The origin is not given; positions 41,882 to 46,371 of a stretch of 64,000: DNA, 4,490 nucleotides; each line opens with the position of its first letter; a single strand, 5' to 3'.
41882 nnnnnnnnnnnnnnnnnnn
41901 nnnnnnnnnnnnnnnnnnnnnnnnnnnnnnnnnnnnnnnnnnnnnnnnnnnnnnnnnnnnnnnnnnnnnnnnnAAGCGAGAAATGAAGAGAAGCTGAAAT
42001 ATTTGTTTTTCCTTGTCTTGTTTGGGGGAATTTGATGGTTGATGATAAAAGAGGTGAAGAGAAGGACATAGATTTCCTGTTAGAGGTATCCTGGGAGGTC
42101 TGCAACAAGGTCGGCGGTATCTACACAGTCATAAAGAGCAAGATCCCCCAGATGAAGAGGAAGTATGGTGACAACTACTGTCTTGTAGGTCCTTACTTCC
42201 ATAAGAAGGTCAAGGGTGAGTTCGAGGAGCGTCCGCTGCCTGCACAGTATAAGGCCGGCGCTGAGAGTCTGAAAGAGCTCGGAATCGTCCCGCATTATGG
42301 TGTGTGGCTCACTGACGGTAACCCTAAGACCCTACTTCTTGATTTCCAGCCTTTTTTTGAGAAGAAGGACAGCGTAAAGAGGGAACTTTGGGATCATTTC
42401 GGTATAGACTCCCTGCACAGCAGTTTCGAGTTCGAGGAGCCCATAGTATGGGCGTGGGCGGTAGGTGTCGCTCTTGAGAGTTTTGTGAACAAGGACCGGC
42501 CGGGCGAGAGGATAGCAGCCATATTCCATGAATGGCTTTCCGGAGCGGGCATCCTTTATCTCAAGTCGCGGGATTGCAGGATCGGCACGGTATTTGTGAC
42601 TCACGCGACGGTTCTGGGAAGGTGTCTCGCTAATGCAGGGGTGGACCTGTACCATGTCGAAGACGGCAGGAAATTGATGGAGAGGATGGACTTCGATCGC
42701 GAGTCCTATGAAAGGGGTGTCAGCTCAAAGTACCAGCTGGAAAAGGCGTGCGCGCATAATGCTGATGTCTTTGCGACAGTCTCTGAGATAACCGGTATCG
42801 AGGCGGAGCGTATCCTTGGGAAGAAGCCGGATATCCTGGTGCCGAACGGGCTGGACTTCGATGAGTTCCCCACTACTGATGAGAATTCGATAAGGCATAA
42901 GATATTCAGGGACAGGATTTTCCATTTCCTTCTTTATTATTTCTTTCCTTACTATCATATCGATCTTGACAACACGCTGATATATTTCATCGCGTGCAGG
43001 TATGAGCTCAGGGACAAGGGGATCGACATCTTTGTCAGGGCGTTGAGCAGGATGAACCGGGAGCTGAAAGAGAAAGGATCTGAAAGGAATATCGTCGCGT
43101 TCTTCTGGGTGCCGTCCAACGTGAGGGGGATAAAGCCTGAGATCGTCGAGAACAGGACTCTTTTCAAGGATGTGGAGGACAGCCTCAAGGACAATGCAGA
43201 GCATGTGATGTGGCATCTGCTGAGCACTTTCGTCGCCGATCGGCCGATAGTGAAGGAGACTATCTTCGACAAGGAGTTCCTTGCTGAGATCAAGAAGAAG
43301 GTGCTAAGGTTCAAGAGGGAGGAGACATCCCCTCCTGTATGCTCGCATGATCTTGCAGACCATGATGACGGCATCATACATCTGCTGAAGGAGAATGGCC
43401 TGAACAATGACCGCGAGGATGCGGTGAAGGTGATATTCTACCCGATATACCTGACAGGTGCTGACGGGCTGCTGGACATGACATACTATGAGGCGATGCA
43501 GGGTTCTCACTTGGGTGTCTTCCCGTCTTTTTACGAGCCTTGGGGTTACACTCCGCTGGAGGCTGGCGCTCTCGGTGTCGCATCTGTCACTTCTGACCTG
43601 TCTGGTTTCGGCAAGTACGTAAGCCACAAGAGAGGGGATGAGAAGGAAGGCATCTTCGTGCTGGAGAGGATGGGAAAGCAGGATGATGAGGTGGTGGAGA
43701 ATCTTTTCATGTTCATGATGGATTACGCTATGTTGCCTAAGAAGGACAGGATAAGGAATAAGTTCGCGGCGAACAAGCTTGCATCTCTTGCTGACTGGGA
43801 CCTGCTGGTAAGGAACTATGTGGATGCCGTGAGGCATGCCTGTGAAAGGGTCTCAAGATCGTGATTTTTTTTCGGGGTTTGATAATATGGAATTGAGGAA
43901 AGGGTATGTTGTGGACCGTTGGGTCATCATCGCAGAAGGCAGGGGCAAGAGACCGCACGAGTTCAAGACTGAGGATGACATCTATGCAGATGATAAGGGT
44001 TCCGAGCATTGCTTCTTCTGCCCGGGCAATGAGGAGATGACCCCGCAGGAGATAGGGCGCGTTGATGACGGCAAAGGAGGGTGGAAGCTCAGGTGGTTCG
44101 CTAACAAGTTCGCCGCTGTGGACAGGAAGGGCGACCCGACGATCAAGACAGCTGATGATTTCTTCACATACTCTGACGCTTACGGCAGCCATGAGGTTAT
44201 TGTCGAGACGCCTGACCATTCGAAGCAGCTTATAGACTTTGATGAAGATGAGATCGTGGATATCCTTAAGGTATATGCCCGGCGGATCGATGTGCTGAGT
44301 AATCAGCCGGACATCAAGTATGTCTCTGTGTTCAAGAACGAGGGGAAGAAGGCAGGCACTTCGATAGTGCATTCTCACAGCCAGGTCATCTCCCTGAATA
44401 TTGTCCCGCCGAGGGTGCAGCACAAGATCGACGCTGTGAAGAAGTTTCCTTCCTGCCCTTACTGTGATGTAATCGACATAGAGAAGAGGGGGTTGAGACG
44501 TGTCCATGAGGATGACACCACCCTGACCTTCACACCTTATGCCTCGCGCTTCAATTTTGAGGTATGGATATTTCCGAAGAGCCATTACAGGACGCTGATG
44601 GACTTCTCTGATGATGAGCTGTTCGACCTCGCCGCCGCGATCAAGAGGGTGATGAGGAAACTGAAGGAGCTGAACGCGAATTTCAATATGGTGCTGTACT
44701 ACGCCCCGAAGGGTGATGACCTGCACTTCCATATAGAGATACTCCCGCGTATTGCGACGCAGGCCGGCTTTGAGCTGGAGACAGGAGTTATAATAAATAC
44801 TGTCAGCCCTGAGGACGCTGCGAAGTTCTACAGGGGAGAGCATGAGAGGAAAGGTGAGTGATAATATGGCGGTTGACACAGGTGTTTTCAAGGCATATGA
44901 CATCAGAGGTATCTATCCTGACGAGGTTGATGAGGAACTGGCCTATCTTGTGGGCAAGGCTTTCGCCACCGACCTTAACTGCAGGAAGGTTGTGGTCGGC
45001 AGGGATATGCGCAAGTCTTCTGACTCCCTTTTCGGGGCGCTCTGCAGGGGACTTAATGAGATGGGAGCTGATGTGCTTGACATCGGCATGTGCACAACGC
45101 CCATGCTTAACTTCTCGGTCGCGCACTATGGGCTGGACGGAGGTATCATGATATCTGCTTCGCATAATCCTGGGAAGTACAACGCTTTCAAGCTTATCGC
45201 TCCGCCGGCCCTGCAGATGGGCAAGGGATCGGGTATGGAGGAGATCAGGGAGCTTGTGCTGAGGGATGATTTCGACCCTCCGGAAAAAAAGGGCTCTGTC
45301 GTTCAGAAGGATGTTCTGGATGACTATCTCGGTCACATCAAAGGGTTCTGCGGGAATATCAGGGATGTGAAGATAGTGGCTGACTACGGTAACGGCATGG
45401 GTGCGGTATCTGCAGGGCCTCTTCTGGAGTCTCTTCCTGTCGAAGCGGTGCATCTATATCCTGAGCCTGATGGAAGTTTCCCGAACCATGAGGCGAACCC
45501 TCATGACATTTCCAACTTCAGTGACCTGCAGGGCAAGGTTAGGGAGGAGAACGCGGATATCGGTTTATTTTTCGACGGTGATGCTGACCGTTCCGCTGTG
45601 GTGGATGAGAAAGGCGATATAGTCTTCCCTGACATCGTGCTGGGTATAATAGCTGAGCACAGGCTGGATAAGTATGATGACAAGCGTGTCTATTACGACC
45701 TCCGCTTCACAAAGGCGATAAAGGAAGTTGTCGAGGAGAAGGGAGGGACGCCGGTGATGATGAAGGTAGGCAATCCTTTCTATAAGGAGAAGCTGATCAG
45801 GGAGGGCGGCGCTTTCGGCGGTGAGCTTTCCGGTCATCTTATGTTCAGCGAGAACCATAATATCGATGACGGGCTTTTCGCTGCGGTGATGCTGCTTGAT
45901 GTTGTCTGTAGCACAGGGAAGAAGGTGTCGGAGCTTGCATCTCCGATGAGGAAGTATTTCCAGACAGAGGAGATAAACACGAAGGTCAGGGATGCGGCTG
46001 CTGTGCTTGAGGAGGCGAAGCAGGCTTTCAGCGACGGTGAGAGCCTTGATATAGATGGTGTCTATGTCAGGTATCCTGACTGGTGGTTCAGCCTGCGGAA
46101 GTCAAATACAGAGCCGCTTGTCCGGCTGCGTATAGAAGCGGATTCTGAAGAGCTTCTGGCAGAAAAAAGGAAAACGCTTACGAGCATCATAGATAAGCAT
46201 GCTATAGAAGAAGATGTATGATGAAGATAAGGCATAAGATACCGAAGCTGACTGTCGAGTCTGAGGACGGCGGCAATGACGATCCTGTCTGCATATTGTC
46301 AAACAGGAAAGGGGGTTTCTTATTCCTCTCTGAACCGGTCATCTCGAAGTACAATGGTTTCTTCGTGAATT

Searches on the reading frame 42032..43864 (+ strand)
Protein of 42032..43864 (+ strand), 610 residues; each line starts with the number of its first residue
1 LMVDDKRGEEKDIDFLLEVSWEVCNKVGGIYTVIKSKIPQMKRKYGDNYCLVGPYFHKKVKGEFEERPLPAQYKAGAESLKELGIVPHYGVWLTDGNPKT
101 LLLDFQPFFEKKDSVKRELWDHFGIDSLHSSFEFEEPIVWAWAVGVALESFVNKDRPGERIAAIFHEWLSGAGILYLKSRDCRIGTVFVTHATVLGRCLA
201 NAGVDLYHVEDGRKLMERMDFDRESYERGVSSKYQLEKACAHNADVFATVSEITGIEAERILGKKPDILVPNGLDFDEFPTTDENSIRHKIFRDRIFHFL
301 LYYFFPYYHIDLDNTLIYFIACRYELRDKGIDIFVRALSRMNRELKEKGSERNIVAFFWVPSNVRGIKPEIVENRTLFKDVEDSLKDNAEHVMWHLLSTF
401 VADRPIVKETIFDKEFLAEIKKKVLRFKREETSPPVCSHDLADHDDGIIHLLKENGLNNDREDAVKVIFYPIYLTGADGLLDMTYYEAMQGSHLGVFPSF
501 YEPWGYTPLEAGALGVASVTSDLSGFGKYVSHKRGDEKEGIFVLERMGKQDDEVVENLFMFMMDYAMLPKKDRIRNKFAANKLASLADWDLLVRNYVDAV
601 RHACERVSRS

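Call 5: search_protein_families(library=pfam, proteins=[window:42032-43864:+], max_evalue=0.01)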
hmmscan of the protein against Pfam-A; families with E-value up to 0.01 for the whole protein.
window:42032-43864:+ (610 aa): 4 families
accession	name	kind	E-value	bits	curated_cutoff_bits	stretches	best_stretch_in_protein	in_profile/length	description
PF05693.19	Glycogen_syn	-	9.3e-151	504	27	1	18-607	1-586/639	Glycogen synthase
PF00534.26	Glycos_transf_1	-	5.9e-07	29.6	26.4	1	487-533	88-134/172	Glycosyl transferases group 1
PF13692.12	Glyco_trans_1_4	-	1e-06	29.5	27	1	486-541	71-122/142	Glycosyl transferases group 1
PF20706.3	GT4-conflict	-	1.3e-05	24.8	26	1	488-558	278-351/385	Family 4 Glycosyltransferase in conflict systems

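Call 75: search_protein_families(library=ncbifam, proteins=[window:42035-43864:+], max_evalue=0.00001)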
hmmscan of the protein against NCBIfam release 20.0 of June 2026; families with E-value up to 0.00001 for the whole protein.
window:42035-43864:+ (609 aa): 0 families

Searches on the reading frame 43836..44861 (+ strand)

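Call 5: search_protein_families(library=pfam, proteins=[window:43836-44861:+], max_evalue=0.01)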
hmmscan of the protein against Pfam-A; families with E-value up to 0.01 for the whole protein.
window:43836-44861:+ (341 aa): 5 families
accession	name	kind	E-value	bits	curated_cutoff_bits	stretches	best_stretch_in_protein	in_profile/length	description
PF01087.27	GalP_UDP_transf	-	3e-19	70.6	22.1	1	23-191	17-184/184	Galactose-1-phosphate uridyl transferase, N-terminal domain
PF16268.10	DUF4921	-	2.7e-18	66.6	28.5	1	151-327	212-388/425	Domain of unknown function (DUF4921)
PF01230.28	HIT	-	9.3e-08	33.1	21.5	1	223-300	9-92/98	HIT domain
PF16285.10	DUF4931_N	-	1.1e-06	29.2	24.1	1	102-188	38-122/124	Domain of unknown function (DUF4931) N-terminal domain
PF02744.22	GalP_UDP_tr_C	-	4.7e-05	23.6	29.2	1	222-291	31-103/165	Galactose-1-phosphate uridyl transferase, C-terminal domain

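Call 75: search_protein_families(library=ncbifam, proteins=[window:43836-44861:+], max_evalue=0.00001)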
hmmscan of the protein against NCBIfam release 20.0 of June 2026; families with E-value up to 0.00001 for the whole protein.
window:43836-44861:+ (341 aa): 2 families
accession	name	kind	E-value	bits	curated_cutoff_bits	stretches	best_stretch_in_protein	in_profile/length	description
NF008724.0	PRK11720.1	equivalog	7.8e-34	117.3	448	1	18-292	10-285/348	UDP-glucose--hexose-1-phosphate uridylyltransferase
TIGR00209.1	galT_1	equivalog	4.5e-31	108.1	102.1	1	21-295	14-290/349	galactose-1-phosphate uridylyltransferase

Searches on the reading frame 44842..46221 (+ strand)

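Call 5: search_protein_families(library=pfam, proteins=[window:44842-46221:+], max_evalue=0.01)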
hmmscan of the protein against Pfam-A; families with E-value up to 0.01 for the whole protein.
window:44842-46221:+ (459 aa): 4 families
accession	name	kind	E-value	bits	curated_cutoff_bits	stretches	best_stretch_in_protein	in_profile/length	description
PF02878.22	PGM_PMM_I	-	4.6e-34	117.5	22.5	1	15-143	3-135/138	Phosphoglucomutase/phosphomannomutase, alpha/beta/alpha domain I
PF02880.22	PGM_PMM_III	-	6.2e-22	78.3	20.7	1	263-372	2-115/115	Phosphoglucomutase/phosphomannomutase, alpha/beta/alpha domain III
PF02879.22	PGM_PMM_II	-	1e-20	74.6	29.3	1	162-258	3-103/103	Phosphoglucomutase/phosphomannomutase, alpha/beta/alpha domain II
PF00408.26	PGM_PMM_IV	-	1.1e-10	41.9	23.1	1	377-441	1-60/68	Phosphoglucomutase/phosphomannomutase, C-terminal domain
